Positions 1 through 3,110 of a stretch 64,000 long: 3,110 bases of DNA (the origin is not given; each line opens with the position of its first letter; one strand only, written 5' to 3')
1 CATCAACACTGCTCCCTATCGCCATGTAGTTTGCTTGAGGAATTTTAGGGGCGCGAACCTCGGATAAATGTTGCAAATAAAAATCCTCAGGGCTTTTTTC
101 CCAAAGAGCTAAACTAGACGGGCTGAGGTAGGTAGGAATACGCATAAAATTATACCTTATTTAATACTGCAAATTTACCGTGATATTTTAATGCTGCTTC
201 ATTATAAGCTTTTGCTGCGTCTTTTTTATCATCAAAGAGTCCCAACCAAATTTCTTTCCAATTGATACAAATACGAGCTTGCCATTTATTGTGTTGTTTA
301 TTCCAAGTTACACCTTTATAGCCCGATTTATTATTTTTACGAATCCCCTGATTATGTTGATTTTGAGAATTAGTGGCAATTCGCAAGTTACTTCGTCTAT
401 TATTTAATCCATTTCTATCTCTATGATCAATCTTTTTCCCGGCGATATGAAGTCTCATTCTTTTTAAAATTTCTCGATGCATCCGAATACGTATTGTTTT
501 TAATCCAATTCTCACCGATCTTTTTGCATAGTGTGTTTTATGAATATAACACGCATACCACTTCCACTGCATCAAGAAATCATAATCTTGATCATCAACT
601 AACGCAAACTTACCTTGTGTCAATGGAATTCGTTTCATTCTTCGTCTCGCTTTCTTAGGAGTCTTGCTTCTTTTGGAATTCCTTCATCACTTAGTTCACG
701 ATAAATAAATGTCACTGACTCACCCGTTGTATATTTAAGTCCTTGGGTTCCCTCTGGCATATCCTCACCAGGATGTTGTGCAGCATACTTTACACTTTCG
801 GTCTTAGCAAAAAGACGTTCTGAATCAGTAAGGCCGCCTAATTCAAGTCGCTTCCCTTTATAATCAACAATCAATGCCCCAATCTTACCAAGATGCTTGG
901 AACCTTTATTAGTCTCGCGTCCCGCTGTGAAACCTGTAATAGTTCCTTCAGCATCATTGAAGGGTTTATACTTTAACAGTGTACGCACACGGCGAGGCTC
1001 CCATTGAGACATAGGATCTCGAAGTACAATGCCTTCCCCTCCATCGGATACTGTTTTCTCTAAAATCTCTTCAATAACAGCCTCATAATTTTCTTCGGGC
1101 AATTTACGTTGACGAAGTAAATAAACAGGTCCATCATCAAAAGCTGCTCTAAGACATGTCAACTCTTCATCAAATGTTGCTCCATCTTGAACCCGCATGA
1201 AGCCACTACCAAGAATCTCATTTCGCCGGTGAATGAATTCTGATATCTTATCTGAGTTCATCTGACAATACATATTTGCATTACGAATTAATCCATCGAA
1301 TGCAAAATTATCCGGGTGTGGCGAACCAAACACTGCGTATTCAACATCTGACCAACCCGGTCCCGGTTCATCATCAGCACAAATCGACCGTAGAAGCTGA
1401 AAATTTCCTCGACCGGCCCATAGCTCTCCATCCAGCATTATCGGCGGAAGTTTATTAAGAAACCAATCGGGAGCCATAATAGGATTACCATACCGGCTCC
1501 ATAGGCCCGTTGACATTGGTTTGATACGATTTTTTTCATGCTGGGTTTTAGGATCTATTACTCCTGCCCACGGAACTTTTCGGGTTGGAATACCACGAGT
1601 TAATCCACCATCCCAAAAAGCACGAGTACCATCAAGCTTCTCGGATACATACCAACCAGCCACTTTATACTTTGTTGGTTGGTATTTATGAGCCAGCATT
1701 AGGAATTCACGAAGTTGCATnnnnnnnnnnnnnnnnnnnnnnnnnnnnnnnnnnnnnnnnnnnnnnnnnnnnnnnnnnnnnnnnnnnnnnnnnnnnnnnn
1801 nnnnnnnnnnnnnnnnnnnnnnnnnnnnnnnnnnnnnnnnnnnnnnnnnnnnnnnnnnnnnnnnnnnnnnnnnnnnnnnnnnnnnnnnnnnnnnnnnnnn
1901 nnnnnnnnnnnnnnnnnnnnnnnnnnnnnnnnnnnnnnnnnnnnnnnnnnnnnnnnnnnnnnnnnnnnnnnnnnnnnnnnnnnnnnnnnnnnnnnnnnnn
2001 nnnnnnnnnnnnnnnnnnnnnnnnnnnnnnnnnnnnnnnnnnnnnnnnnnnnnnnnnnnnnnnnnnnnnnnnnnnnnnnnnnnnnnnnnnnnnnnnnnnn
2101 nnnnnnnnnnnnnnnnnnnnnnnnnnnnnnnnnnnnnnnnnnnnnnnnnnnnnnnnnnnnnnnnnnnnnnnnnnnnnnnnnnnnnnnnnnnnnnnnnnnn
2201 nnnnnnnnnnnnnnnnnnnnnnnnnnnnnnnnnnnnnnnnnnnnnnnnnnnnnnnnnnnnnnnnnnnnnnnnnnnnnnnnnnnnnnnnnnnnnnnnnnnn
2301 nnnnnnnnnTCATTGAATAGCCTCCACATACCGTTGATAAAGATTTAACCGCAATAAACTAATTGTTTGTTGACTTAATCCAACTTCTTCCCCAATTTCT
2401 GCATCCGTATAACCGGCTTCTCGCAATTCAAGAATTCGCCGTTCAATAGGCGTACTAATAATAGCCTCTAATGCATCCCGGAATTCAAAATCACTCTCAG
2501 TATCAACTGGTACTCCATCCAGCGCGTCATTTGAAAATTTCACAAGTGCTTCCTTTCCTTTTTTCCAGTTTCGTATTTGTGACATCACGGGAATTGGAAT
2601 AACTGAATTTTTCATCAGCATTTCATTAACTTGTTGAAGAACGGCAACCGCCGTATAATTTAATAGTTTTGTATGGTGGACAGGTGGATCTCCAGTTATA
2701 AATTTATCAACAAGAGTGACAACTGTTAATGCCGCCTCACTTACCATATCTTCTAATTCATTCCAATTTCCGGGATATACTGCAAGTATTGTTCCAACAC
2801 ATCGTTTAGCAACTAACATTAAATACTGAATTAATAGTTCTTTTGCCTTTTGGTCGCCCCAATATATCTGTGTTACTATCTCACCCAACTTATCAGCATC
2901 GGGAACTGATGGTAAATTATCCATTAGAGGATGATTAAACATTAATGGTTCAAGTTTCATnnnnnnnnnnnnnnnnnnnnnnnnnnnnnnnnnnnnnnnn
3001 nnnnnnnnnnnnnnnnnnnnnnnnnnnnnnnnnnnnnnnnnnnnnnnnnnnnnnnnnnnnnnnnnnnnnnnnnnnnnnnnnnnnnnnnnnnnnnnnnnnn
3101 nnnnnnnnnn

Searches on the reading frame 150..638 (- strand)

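Call 85: search_protein_families(library=pfam, proteins=[window:150-638:-], max_evalue=0.001)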
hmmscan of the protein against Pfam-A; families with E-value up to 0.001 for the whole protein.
window:150-638:- (162 aa): 2 families
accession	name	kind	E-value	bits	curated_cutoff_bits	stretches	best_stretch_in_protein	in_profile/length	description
PF00847.26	AP2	-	1e-08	35.7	33.3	1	105-154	1-53/54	AP2 domain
PF13392.12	HNH_3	-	5.6e-07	29.5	24.8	1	66-94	17-45/46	HNH endonuclease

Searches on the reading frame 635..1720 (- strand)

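Call 66: search_protein_families(library=phrogs, proteins=[window:635-1720:-], max_evalue=0.00001)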
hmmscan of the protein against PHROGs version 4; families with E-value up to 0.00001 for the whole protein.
window:635-1720:- (361 aa): 1 family
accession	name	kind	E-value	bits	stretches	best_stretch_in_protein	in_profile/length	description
phrog_114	-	DNA, RNA and nucleotide metabolism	9.9e-33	114.6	1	8-360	224-500/634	ATP-dependent DNA ligase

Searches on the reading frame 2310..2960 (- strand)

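Call 85: search_protein_families(library=pfam, proteins=[window:2310-2960:-], max_evalue=0.001)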
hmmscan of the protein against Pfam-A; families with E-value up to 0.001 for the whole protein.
window:2310-2960:- (216 aa): 2 families
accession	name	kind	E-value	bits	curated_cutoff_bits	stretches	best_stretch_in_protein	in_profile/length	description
PF00196.25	GerE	-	0.00025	21.1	23.5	1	171-210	5-44/57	Bacterial regulatory proteins, luxR family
PF04545.22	Sigma70_r4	-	0.00082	19.3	24.1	0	170-201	6-38/50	Sigma-70, region 4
